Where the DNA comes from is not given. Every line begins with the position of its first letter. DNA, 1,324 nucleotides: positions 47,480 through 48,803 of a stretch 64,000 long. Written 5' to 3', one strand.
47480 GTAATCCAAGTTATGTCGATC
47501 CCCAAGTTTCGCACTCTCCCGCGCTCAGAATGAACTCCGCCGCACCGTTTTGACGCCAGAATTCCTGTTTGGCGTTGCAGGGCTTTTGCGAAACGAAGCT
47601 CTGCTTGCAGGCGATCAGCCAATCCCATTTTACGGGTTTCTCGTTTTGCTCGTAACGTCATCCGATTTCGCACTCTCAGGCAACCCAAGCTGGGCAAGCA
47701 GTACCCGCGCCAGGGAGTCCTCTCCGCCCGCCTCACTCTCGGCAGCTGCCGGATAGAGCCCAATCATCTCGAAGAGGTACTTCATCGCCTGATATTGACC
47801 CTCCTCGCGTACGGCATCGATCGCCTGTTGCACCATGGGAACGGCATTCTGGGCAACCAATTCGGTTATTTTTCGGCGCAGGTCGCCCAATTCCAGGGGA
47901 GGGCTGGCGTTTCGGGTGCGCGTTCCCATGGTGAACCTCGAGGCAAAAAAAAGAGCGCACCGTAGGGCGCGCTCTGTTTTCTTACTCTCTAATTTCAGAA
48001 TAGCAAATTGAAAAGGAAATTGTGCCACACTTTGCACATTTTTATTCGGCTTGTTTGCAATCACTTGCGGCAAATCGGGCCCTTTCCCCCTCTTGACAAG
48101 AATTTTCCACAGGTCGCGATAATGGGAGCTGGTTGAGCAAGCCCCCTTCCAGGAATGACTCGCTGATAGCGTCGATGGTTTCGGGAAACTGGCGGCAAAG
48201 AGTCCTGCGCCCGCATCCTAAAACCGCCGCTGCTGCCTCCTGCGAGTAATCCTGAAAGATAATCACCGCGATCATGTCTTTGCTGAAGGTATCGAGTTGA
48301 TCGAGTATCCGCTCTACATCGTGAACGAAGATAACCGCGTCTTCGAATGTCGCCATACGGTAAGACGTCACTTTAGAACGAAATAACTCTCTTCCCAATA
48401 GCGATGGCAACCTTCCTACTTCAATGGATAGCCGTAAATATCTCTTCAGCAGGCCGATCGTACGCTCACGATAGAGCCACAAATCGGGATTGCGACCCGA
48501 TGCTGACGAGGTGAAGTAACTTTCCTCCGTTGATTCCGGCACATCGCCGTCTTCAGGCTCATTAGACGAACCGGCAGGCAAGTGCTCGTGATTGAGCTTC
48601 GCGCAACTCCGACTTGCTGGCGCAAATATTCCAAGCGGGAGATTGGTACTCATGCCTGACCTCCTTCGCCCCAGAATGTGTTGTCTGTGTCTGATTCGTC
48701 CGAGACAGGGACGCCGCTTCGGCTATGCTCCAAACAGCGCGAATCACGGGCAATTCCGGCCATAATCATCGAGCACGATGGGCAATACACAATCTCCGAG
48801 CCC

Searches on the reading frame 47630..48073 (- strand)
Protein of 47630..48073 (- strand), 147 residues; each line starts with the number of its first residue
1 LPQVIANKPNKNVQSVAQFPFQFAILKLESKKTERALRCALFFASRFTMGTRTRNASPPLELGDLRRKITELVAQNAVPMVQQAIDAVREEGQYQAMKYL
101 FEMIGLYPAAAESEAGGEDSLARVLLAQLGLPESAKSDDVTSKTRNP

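Call 75: search_protein_families(library=pfam, proteins=[window:47630-48073:-], max_evalue=1)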
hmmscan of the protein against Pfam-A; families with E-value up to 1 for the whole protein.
window:47630-48073:- (147 aa): 1 family
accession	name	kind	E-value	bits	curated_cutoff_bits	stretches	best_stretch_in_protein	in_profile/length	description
PF09682.15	Phage_holin_6_1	-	0.084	13.7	24.9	1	63-102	34-74/101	Bacteriophage holin of superfamily 6 (Holin_LLH)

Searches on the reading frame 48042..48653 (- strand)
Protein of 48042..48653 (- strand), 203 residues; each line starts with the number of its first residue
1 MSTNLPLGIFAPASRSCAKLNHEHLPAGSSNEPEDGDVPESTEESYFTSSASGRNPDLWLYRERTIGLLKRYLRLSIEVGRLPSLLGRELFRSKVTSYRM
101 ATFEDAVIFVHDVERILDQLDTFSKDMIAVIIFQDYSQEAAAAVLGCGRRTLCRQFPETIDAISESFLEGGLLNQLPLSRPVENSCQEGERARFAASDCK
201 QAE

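Call 19: search_protein_families(library=pfam, proteins=[window:48042-48653:-], max_evalue=0.01)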
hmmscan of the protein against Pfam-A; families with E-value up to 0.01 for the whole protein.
window:48042-48653:- (203 aa): 0 families

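Call 75: search_protein_families(library=pfam, proteins=[window:48042-48653:-], max_evalue=1)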
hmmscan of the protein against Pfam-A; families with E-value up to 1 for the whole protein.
window:48042-48653:- (203 aa): 3 families
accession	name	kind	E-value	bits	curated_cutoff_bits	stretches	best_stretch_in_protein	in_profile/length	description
PF02001.22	DUF134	-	0.027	15.4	27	1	126-171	41-86/98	Protein of unknown function DUF134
PF13384.12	HTH_23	-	0.078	13.3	24.6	1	135-154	17-36/50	Homeodomain-like domain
PF07638.17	Sigma70_ECF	-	0.14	12.4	21.1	1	112-156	129-172/185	ECF sigma factor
